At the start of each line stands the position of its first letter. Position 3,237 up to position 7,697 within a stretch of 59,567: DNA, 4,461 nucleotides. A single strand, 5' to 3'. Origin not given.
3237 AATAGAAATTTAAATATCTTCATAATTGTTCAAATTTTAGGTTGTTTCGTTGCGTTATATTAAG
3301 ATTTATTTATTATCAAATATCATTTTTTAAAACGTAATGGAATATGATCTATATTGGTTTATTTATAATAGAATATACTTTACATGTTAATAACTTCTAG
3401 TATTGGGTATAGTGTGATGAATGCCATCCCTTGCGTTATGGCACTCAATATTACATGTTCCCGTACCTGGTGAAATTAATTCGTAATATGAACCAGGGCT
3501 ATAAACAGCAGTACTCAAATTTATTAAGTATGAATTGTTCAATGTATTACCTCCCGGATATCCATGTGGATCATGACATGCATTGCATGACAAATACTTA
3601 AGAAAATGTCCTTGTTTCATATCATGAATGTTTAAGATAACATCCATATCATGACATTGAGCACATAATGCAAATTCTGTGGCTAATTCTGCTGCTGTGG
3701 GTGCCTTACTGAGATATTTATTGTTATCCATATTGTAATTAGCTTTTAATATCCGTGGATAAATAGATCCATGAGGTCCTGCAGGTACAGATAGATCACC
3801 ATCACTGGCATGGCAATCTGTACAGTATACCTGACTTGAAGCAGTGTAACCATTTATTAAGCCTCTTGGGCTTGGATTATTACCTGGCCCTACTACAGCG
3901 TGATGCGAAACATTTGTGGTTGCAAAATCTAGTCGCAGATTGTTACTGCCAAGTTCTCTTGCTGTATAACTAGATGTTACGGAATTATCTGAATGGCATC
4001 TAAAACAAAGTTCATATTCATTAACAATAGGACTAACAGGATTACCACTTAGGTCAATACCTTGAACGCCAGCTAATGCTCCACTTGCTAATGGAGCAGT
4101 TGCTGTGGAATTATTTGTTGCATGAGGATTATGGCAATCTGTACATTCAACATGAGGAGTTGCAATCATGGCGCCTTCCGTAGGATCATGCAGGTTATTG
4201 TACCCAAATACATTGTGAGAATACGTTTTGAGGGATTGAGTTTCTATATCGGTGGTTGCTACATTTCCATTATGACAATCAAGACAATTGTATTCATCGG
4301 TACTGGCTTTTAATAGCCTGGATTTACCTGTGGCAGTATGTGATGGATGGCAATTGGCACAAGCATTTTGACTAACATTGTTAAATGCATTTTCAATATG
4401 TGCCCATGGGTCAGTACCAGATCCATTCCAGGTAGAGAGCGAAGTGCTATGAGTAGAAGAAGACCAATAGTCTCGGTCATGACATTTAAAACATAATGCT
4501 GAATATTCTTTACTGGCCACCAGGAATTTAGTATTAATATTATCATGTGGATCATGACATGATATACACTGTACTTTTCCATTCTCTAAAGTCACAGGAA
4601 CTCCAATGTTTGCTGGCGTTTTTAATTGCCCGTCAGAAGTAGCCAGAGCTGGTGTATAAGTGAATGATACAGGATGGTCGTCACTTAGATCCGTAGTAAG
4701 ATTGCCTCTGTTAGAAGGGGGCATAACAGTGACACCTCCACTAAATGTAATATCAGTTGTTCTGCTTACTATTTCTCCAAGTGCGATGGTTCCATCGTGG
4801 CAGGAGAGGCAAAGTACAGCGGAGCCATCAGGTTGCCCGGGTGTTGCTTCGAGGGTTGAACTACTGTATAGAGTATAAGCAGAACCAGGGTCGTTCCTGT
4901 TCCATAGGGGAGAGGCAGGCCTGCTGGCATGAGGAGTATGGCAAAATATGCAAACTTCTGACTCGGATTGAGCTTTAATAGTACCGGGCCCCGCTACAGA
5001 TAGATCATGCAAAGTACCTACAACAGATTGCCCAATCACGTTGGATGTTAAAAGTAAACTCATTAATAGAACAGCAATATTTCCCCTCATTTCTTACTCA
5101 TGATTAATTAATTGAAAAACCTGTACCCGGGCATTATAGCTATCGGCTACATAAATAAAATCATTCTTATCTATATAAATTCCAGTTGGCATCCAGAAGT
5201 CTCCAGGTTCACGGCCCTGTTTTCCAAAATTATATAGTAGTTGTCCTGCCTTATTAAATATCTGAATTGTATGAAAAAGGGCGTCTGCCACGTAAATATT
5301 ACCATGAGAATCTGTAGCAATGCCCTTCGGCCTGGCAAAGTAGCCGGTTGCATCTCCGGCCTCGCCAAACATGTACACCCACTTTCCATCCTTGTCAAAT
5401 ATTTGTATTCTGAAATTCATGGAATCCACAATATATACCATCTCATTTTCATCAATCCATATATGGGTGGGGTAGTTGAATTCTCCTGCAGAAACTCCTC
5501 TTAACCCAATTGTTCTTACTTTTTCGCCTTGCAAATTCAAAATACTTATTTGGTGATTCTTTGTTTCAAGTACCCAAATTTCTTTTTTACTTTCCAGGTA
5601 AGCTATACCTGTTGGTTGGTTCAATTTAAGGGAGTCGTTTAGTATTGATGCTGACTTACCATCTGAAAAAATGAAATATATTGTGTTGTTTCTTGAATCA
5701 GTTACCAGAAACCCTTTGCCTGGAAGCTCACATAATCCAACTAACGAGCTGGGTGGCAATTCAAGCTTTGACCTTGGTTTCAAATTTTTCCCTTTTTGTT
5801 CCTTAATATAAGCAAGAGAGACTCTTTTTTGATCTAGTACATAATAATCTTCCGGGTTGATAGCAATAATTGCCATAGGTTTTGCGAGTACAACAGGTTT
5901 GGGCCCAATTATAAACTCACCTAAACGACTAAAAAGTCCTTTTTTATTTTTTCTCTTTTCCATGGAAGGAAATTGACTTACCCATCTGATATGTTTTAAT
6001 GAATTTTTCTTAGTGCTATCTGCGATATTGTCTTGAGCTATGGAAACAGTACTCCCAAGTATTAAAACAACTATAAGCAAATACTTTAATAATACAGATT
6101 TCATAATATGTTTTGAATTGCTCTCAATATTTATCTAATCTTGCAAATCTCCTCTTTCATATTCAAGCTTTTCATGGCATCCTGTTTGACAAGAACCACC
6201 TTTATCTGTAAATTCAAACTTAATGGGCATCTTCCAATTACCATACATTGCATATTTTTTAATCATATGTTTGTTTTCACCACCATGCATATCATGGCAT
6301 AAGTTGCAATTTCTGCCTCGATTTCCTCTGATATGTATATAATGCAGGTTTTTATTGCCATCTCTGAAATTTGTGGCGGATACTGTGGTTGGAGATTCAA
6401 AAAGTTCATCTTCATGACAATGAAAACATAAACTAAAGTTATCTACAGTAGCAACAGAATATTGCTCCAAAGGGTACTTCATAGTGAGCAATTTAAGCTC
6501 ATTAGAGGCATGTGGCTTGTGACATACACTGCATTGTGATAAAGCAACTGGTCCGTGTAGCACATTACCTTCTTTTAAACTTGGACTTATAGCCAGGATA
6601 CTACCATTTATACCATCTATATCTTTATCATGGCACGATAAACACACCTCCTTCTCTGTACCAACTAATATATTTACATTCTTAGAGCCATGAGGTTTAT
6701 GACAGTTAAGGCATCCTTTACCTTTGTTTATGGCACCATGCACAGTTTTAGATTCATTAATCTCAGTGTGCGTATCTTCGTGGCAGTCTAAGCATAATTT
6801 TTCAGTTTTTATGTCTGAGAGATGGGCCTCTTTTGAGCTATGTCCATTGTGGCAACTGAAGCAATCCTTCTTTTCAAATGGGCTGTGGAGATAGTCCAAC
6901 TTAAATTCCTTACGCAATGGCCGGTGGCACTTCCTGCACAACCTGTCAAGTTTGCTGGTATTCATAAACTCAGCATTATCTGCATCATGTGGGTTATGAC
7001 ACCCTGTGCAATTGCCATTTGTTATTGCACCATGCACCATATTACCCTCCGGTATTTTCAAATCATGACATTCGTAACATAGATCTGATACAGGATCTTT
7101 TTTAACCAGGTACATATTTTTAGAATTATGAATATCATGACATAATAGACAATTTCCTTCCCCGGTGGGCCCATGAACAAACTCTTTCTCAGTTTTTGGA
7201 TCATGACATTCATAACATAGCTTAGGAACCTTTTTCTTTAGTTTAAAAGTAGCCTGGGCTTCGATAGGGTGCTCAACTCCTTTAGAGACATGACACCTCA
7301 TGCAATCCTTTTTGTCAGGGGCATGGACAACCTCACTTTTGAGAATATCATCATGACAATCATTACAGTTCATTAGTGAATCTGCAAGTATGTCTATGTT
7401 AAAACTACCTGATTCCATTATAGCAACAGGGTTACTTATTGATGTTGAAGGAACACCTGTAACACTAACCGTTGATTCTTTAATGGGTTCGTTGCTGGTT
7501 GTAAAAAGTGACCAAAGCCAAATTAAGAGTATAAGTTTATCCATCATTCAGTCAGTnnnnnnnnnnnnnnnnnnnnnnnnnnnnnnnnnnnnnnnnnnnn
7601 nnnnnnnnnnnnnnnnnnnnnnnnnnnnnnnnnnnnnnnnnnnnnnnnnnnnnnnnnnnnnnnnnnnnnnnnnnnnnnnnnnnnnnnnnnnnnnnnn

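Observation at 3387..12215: Porin-cytochrome-like gene cluster (40 haem sites, MtrB-sized barrel) with two built-in NHL propellers in a Bacteroidota background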

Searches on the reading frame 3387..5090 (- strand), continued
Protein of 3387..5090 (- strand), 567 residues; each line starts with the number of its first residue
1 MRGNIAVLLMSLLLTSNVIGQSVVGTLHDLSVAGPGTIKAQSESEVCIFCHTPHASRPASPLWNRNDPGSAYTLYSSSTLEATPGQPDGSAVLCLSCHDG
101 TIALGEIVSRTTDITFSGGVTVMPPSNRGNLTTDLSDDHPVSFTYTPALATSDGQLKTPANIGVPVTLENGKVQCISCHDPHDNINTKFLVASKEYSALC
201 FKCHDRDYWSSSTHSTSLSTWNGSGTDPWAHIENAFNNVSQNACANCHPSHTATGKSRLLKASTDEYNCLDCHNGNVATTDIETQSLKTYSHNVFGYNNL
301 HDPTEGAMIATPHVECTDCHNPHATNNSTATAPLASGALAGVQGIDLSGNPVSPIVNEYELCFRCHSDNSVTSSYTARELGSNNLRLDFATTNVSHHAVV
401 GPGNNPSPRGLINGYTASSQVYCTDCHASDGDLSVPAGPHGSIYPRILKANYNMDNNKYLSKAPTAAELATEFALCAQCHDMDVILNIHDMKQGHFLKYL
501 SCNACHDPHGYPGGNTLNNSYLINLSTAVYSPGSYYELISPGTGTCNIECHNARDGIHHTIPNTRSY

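Call 99: find_encoding_contigs(protein=P0122, flank=10000, max_places=1)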
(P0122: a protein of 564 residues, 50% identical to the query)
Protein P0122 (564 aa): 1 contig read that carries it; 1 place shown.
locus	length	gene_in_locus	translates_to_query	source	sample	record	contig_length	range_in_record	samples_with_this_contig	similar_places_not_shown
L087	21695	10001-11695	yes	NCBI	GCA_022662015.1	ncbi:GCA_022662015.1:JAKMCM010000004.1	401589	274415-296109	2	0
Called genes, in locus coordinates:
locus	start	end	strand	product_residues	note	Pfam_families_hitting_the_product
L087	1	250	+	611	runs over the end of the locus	PF00070:Pyr_redox (faint), PF00890:FAD_binding_2 (weak), PF01266:DAO (weak), PF01494:FAD_binding_3 (faint), PF01593:Amino_oxidase, PF03486:HI0933_like (faint), PF12831:FAD_oxidored (weak), PF13450:NAD_binding_8, +1 more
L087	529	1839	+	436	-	PF00884:Sulfatase, PF01663:Phosphodiest (weak), PF16347:SGSH_C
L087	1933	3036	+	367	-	-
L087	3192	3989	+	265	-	PF06439:3keto-disac_hyd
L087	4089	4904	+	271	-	PF00756:Esterase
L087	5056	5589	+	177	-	PF07366:SnoaL, PF12680:SnoaL_2, PF14534:DUF4440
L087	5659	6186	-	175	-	PF12641:Flavodoxin_3 (weak), PF12724:Flavodoxin_5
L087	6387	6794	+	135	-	PF13442:Cytochrome_CBB3, PF00034:Cytochrom_C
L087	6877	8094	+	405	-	PF05201:GlutR_N, PF01488:Shikimate_DH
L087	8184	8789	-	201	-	-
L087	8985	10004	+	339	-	PF25021:TEN_NHL (faint), PF17170:DUF5128, PF01436:NHL (weak)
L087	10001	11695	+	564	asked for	PF14522:Cytochrome_C7 (faint), PF14537:Cytochrom_c3_2 (faint), PF09699:Paired_CXXCH_1 (weak), PF22113:Mtrc-MtrF_II-IV_dom (weak)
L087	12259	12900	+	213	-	PF14522:Cytochrome_C7 (faint), PF09699:Paired_CXXCH_1 (weak)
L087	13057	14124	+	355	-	PF01436:NHL (faint), PF08450:SGL (faint), PF17170:DUF5128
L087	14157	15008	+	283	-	PF22678:Cytochrom_c_NrfB-like (faint), PF02085:Cytochrom_CIII (faint), PF14522:Cytochrome_C7 (faint), PF09699:Paired_CXXCH_1 (weak), PF14537:Cytochrom_c3_2 (faint), PF09699:Paired_CXXCH_1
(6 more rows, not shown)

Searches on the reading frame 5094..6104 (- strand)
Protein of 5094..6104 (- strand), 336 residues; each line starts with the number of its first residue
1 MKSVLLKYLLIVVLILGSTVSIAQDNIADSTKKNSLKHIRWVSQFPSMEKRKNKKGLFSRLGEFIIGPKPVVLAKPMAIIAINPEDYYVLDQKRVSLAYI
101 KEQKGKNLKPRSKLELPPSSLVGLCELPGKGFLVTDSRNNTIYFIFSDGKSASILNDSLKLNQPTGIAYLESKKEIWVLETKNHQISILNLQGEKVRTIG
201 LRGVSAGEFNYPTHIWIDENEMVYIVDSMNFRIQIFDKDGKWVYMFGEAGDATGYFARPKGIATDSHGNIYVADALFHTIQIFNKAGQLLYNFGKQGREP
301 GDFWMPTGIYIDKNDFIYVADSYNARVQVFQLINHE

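Call 4: search_protein_families(library=pfam, proteins=[window:5094-6104:-], max_evalue=0.01)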
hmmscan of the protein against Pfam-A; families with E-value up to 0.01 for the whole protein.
window:5094-6104:- (336 aa): 8 families
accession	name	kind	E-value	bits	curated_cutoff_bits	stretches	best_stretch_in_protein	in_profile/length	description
PF01436.27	NHL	-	6.6e-30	102.1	20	3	303-330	1-28/28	NHL repeat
PF17170.10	DUF5128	-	1.1e-17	64.6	22.9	3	157-239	39-120/321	6-bladed beta-propeller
PF01731.26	Arylesterase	-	2.8e-08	34.3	21.3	0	159-190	51-82/86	Arylesterase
PF08450.18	SGL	-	4.1e-08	33.6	26.3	1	216-290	141-217/246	SMP-30/Gluconolactonase/LRE-like region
PF06739.17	SBBP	-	5.4e-07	29.9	20.5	1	259-273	15-29/38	Beta-propeller repeat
PF25021.1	TEN_NHL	-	1.7e-06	27.7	27.1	1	140-288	50-171/357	Teneurin NHL domain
PF13585.12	CHU_C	-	0.0069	16.9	27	0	227-245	25-43/86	CHU_C Type IX secretion signal domain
PF06977.17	SdiA-regulated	-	0.0084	15.8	21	0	165-207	26-68/249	SdiA-regulated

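Call 6: search_protein_families(library=ncbifam, proteins=[window:5094-6104:-], max_evalue=0.01)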
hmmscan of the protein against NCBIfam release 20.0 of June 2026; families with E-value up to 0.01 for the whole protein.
window:5094-6104:- (336 aa): 3 families
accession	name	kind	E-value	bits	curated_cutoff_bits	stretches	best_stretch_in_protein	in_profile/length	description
NF035926.1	scyF_NHL_VPEP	equivalog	3.5e-42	144.9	350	2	245-331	187-274/376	scytonemin biosynthesis PEP-CTERM protein ScyF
NF047780.1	LIC12708_fam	subfamily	2.5e-09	36.5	150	1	275-330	153-208/391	LIC_12708 family protein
TIGR03866.1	PQQ_ABC_repeats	subfamily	0.00057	19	287.3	0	134-199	15-78/310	PQQ-dependent catabolism-associated beta-propeller protein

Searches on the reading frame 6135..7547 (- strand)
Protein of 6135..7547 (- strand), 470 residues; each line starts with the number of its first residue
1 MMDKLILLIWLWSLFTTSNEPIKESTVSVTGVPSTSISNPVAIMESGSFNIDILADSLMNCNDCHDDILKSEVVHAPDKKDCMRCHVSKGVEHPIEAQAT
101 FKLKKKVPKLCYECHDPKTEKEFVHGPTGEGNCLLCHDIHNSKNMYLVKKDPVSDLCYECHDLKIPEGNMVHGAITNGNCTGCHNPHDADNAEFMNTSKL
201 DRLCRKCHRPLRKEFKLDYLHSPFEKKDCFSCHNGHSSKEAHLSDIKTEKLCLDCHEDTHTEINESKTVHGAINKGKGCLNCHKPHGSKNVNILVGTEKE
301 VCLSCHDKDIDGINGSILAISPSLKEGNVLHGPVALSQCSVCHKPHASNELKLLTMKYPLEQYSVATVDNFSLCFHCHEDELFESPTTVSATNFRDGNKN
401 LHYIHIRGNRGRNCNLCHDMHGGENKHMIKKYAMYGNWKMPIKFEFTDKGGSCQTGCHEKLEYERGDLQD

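Call 4: search_protein_families(library=pfam, proteins=[window:6135-7547:-], max_evalue=0.01)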
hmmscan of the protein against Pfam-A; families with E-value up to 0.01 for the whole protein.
window:6135-7547:- (470 aa): 5 families
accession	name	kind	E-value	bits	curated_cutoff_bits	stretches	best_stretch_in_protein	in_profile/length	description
PF09699.15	Paired_CXXCH_1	-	7.9e-56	185.9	20.6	7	270-309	1-39/41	Doubled CXXCH motif (Paired_CXXCH_1)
PF14522.11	Cytochrome_C7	-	2.8e-18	66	24.8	2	241-307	7-67/67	Cytochrome c7 and related cytochrome c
PF14537.11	Cytochrom_c3_2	-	1.1e-11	45.5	25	2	275-350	5-71/79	Cytochrome c3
PF02085.21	Cytochrom_CIII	-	3.3e-05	24.6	22.9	0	59-137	31-101/101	Class III cytochrome C family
PF22678.1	Cytochrom_c_NrfB-like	-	0.0033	18.3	27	0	195-255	27-89/89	Cytochrome c-type protein NrfB-like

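Call 6: search_protein_families(library=ncbifam, proteins=[window:6135-7547:-], max_evalue=0.01)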
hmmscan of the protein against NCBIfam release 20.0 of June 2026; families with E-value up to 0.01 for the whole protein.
window:6135-7547:- (470 aa): 6 families
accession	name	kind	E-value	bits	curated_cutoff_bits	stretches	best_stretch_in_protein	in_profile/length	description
TIGR01905.1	paired_CXXCH_1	subfamily_domain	8.3e-53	176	25.2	6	270-309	1-39/41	doubled CXXCH domain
TIGR03508.1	decahem_SO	subfamily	4.5e-34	118.1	192.2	3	106-268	68-232/258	DmsE family decaheme c-type cytochrome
NF041028.1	decahem_GSU2203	exception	2e-22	79.8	325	2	174-308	122-254/317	GSU2203 family decaheme c-type cytochrome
TIGR03507.1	decahem_SO1788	subfamily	1.2e-08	33.9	209.3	2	220-288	237-307/672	OmcA/MtrC family decaheme c-type cytochrome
NF045713.1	CxxCH_16_HmcA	equivalog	1.8e-06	26.8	400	2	60-164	113-208/541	sulfate respiration complex hexadecaheme cytochrome HmcA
TIGR03153.1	cytochr_NrfH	equivalog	0.00093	19.3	134.2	0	148-259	24-136/138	cytochrome c nitrite reductase small subunit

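Call 27: search_solved_structures(query=window:6135-7547:-, max_evalue=0.1)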
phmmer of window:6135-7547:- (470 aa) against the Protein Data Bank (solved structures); distinct sequences matched with E-value up to 0.1: 5.
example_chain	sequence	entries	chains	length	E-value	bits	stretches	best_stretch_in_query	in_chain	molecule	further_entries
6r2q_A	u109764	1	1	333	3.1e-13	52.4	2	179-290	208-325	Cystathionine beta-synthase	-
28pb_A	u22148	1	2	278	0.00023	23.1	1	179-294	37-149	Cytochrome c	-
2ozy_A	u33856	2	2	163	0.00025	23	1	195-264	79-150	Cytochrome c-type protein nrfB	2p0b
7tfs_A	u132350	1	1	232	0.0015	20.4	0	172-209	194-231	Cytochrome c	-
2cor_A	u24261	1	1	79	0.0071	18.2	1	203-258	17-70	PINCH protein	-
